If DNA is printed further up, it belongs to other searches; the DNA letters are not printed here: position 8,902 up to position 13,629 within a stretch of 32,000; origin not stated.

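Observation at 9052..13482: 1476-aa helicase-nuclease fusion as sole intact cargo: candidate single-gene defence system (Hhe/Nhi-like architecture)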

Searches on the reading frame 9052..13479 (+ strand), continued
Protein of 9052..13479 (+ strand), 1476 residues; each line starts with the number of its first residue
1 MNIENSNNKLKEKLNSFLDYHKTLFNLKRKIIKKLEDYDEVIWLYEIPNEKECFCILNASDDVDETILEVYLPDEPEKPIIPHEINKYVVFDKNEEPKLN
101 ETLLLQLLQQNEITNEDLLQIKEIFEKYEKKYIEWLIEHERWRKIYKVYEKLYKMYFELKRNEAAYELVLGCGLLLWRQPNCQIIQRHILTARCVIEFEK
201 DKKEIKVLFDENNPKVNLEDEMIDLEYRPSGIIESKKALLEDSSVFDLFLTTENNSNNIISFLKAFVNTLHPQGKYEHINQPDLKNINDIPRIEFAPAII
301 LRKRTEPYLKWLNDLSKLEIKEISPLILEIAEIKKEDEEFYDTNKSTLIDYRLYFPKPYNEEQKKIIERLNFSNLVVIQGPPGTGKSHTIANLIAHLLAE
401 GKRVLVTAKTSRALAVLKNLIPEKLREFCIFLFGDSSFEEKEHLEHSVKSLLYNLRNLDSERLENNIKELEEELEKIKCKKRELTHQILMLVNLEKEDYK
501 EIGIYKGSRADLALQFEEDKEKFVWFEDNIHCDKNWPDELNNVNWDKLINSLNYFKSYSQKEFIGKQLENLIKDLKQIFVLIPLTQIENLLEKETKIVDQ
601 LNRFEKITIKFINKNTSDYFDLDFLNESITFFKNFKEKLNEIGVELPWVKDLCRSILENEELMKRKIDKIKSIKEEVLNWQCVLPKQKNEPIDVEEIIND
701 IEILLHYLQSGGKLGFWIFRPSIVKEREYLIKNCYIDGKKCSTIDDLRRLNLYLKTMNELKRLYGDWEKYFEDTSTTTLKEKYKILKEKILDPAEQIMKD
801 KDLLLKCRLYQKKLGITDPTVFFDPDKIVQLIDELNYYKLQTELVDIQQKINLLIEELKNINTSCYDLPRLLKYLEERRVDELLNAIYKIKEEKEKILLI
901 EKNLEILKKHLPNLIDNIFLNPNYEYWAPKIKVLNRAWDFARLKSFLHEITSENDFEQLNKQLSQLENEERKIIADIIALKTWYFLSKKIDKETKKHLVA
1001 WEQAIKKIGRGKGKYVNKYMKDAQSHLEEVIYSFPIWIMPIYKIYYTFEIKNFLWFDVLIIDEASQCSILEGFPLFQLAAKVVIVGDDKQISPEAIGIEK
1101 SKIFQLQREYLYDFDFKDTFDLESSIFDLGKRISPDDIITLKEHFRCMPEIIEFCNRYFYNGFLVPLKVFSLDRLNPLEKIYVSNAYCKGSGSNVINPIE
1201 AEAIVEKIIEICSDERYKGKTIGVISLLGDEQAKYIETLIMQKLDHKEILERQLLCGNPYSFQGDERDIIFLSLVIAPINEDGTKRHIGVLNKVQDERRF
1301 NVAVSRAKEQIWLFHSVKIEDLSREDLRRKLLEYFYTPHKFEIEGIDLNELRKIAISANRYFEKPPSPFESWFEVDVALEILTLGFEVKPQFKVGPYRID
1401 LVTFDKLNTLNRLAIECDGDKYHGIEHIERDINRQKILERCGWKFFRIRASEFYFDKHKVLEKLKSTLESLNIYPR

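Call 56: find_homologous_proteins(query=L015:1921-3210:+, max_evalue=0.001)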
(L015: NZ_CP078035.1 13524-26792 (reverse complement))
Query L015:1921-3210:+ (430 aa): 333 proteins with E <= 0.001 among 6343 candidates; the best 120 are listed.
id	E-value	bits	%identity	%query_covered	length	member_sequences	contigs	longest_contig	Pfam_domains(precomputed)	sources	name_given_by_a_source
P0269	9.4e-157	541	100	57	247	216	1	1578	PF13195.12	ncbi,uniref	ncbi:DUF4011 domain-containing protein, partial [Escherichia coli]|uniref:DUF4011 domain-containing 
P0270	1.1e-138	481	55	99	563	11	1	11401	PF13195.12,PF13086.13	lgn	-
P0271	3.1e-138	480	54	99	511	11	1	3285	PF13195.12,PF13086.13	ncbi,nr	ncbi:TPA: DUF4011 domain-containing protein, partial [Klebsiella pneumoniae]|nr:DUF4011 domain-conta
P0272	9.3e-133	462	54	96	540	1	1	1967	PF13195.12,PF13086.13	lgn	-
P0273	2.6e-118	414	55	60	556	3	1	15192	PF13195.12,PF13086.13,PF13604.13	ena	-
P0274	1.2e-116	408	66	67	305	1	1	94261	PF13195.12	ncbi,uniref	ncbi:DUF4011 domain-containing protein [Shewanella xiamenensis]|uniref:DUF4011 domain-containing pro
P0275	2.5e-114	401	60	52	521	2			PF13195.12,PF13086.13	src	-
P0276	2.8e-114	401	58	52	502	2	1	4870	PF13195.12,PF13086.13,PF13604.13,PF13245.13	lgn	-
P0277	1.6e-103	365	57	52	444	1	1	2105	PF13195.12,PF13086.13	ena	-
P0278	2.2e-99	352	52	54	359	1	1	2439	PF13195.12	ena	-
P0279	7.1e-99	350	65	40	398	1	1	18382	PF13195.12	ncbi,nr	ncbi:MAG: DUF4011 domain-containing protein, partial [Marinobacter sp.]|nr:DUF4011 domain-containing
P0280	6.3e-98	347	53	52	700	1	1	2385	PF13195.12,PF13086.13,PF13245.13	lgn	-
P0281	1.0e-97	346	52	54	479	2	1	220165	PF13195.12,PF13086.13,PF13604.13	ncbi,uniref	ncbi:DUF4011 domain-containing protein [Psychromonas sp. MME2]|uniref:DUF4011 domain-containing prot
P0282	1.4e-96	342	51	54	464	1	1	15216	PF13195.12,PF13086.13,PF13604.13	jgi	jgi:hypothetical protein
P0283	2.1e-96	342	51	52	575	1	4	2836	PF13195.12,PF13086.13,PF13604.13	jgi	-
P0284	3.4e-96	341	38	99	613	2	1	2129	PF13195.12,PF13086.13,PF13604.13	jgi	jgi:DNA polymerase III delta prime subunit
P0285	5.6e-96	340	42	96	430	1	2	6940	PF13195.12,PF13086.13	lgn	-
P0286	6.0e-95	337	50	54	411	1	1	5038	PF13195.12,PF13086.13,PF13604.13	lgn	-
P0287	3.7e-94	334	50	52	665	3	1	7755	PF13195.12,PF13086.13,PF13604.13,PF13245.13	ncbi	-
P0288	4.4e-94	334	54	52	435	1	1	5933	PF13195.12,PF13086.13,PF13604.13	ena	-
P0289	9.9e-93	330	50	53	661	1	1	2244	PF13195.12,PF13086.13,PF13604.13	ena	-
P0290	1.7e-92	329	51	54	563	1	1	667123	PF13195.12,PF13086.13,PF13604.13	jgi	jgi:hypothetical protein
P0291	3.4e-92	328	50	52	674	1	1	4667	PF13195.12,PF13086.13,PF13604.13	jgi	-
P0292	4.5e-92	327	49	54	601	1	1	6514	PF13195.12,PF13086.13,PF13604.13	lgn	-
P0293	9.6e-92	326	51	52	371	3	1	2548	PF13195.12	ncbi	ncbi:MAG: DUF4011 domain-containing protein, partial [Desulfobacterales bacterium]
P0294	2.4e-91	325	52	52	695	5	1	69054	PF13195.12,PF13086.13,PF13604.13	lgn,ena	-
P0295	2.6e-91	325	49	52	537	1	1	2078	PF13195.12,PF13086.13,PF13604.13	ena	-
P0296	6.5e-91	324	48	52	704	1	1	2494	PF13195.12,PF13086.13,PF13604.13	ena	-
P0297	7.1e-91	324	50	52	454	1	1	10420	PF13195.12,PF13086.13,PF13604.13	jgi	jgi:hypothetical protein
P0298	1.4e-90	323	48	52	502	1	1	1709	PF13195.12,PF13086.13,PF13604.13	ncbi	-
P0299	2.2e-90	322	50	53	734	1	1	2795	PF13195.12,PF13086.13,PF13604.13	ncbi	ncbi:MAG: AAA family ATPase, partial [Gammaproteobacteria bacterium]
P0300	2.2e-90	322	52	52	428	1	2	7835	PF13195.12,PF13086.13,PF13604.13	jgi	jgi:hypothetical protein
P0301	7.5e-90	320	51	53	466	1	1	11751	PF13195.12,PF13086.13,PF13604.13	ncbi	-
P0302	7.7e-90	320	52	52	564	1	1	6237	PF13195.12,PF13086.13,PF13245.13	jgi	jgi:Cdc6-like AAA superfamily ATPase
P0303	1.4e-89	319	50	53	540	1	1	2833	PF13195.12,PF13086.13,PF13604.13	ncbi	ncbi:MAG: DUF4011 domain-containing protein, partial [Gammaproteobacteria bacterium]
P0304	2.0e-88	315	55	43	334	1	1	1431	PF13195.12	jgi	jgi:hypothetical protein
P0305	8.2e-88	313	48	53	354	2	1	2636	PF13195.12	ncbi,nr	ncbi:MAG: DUF4011 domain-containing protein, partial [Bacteroidetes bacterium]|nr:DUF4011 domain-con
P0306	1.2e-87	313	42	95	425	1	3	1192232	PF13195.12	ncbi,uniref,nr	ncbi:DUF4011 domain-containing protein [Candidatus Liberibacter africanus]|uniref:DUF4011 domain-con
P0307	4.5e-87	311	47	52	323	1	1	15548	PF13195.12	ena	-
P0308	4.9e-86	308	49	54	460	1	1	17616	PF13195.12,PF13086.13,PF13604.13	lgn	-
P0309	3.0e-85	305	47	54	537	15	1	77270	PF13195.12,PF13086.13,PF13604.13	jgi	-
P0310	7.9e-85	304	49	52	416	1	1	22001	PF13195.12,PF01580.25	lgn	-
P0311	8.0e-84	300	37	86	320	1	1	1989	PF13195.12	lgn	-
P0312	9.2e-84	300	48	53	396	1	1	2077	PF13195.12,PF13086.13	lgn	-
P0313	2.0e-83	299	49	52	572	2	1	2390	PF13195.12,PF13086.13,PF13604.13,PF13245.13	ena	-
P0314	5.8e-83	297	52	44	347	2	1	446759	PF13195.12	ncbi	-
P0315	1.0e-81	293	50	48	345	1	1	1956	PF13195.12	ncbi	-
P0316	1.7e-81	293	46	52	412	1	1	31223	PF13195.12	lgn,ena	-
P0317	2.1e-81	292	46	54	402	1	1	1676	PF13195.12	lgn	-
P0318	7.4e-81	291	52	52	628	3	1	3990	PF13195.12,PF13086.13,PF13604.13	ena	-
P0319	5.3e-79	284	43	54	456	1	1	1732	PF13195.12,PF13086.13,PF13245.13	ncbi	-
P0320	8.9e-79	284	46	48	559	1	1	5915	PF13195.12,PF13086.13,PF13604.13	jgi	-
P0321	1.2e-78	283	47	52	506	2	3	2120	PF13195.12,PF13086.13,PF13604.13,PF13245.13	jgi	jgi:hypothetical protein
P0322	2.6e-78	282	47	43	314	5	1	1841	PF13195.12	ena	-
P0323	8.8e-78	280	43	44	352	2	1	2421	PF13195.12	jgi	-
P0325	1.7e-77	279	42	52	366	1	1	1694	PF13195.12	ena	-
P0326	2.7e-77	279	50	44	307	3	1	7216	PF13195.12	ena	-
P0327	4.2e-76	275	44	51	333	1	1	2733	PF13195.12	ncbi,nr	ncbi:DUF4011 domain-containing protein, partial [bacterium]|nr:DUF4011 domain-containing protein [ba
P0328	1.7e-75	273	48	51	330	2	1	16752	PF13195.12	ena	-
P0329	1.4e-74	270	55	38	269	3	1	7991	PF13195.12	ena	-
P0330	7.4e-74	267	33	96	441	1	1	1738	PF13195.12,PF13086.13,PF13604.13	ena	-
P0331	2.3e-71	259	48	52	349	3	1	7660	PF13195.12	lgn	-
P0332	3.1e-71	259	49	48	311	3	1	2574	PF13195.12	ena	-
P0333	7.6e-71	258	44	52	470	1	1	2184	PF13195.12,PF00990.27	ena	-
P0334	1.5e-69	253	49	53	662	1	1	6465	PF13195.12,PF13086.13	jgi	jgi:hypothetical protein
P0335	3.3e-69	252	44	53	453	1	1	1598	PF13195.12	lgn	-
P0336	1.1e-68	250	52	32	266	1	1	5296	PF13195.12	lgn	-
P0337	4.5e-68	248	46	44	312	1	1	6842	PF13195.12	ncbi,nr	ncbi:MAG: DUF4011 domain-containing protein, partial [Gammaproteobacteria bacterium]|nr:DUF4011 doma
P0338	5.6e-68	248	52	52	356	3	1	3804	PF13195.12,PF13086.13,PF13604.13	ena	-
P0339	1.0e-67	247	46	48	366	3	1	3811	PF13195.12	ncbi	-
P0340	3.0e-67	246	45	53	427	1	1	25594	PF13195.12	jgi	jgi:hypothetical protein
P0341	1.2e-66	244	49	53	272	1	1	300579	PF13195.12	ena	-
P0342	1.7e-66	243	53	30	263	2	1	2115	PF13195.12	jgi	-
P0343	2.0e-66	243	54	30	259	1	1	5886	PF13195.12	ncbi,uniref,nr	ncbi:hypothetical protein bplSymb_SCF12201P001 [Bathymodiolus platifrons methanotrophic gill symbion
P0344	3.8e-66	242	46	51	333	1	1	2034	PF13195.12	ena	-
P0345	4.0e-66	242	57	28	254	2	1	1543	PF13195.12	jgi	jgi:hypothetical protein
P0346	1.8e-65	240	46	46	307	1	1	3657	PF13195.12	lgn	-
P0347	9.4e-65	237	43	52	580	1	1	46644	PF13195.12,PF13086.13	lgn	-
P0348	3.6e-64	236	48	52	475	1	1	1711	PF13195.12,PF13086.13,PF13604.13,PF13245.13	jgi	-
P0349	6.6e-64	235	44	45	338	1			PF13195.12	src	-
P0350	6.7e-64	235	48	52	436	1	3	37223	PF13195.12,PF13086.13,PF13604.13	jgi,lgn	jgi:hypothetical protein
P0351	4.0e-63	232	56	31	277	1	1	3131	PF13195.12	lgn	-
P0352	4.3e-62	229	45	52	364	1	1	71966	PF13195.12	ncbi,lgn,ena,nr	ncbi:MAG TPA: DUF4011 domain-containing protein [Nitrospira sp.]|nr:DUF4011 domain-containing protei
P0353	7.0e-62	228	37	87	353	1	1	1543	PF13195.12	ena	-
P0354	1.6e-61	227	46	52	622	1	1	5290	PF13195.12,PF13086.13,PF13604.13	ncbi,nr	ncbi:MAG: DUF4011 domain-containing protein, partial [Polyangiaceae bacterium]|nr:DUF4011 domain-con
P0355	3.5e-61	226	48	38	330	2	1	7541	PF13195.12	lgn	-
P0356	4.7e-61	225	45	52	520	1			PF13195.12,PF13086.13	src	-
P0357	8.8e-61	224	48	52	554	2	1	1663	PF13195.12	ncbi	ncbi:MAG: DUF4011 domain-containing protein, partial [Patescibacteria group bacterium]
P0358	1.3e-60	224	43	53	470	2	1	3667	PF13195.12,PF13086.13,PF13604.13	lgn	-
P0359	1.6e-60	224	41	54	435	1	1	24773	PF13195.12,PF13086.13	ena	-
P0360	3.1e-60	223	52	50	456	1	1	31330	PF13195.12,PF13086.13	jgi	jgi:hypothetical protein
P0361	4.2e-60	222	48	44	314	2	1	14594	PF13195.12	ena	-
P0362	7.3e-60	221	47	38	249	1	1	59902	PF13195.12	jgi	jgi:hypothetical protein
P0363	7.8e-59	218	39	51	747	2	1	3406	PF13195.12,PF13086.13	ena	-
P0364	9.8e-59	218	44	51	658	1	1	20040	PF13195.12,PF13086.13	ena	-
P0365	1.0e-58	218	51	37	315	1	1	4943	PF13195.12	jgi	jgi:hypothetical protein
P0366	1.1e-58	217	47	51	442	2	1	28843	PF13195.12,PF13086.13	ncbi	-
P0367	1.4e-58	217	51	38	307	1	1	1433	PF13195.12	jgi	-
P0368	1.6e-58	217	50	40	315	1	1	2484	PF13195.12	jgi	jgi:hypothetical protein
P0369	4.0e-58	216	45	52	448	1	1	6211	PF13195.12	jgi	-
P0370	1.0e-57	214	55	26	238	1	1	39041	PF13195.12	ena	-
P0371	1.5e-57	214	50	49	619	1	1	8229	PF13195.12,PF13086.13,PF13604.13,PF13245.13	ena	-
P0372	4.4e-57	212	34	80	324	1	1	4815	PF13195.12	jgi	-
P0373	6.1e-57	212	46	51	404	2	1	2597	PF13195.12,PF13086.13,PF13604.13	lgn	-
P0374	1.3e-56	211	40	57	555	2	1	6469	PF13195.12,PF13086.13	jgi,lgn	-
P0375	2.1e-56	210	42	41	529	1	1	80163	PF13195.12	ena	-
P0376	2.9e-56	209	44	53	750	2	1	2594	PF13195.12,PF13086.13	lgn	-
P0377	4.4e-56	209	43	52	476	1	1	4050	PF13195.12,PF13086.13,PF13604.13,PF13245.13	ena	-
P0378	6.6e-56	208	43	52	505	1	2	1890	PF13195.12,PF13086.13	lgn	-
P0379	2.1e-55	207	49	36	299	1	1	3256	PF13195.12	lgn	-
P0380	3.4e-55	206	53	43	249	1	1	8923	PF13195.12,PF13086.13,PF13604.13,PF13245.13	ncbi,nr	ncbi:MAG TPA: AAA family ATPase, partial [Alcanivorax sp.]|nr:AAA family ATPase [Alcanivorax sp.]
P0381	1.4e-54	204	45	55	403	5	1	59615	PF13195.12,PF13086.13,PF13604.13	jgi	-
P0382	2.9e-54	203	45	51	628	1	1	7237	PF13195.12,PF13086.13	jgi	jgi:DNA polymerase III delta prime subunit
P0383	3.0e-54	203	43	51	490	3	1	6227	PF13195.12,PF13086.13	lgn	-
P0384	3.0e-54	203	46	50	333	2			PF13195.12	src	-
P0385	4.7e-54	202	43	53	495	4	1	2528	PF13195.12,PF13086.13,PF13604.13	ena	-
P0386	6.5e-54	202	41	51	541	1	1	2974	PF13195.12,PF13086.13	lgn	-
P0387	7.0e-54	202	41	54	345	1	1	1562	PF13195.12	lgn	-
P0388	8.9e-54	201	35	95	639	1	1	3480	PF13195.12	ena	-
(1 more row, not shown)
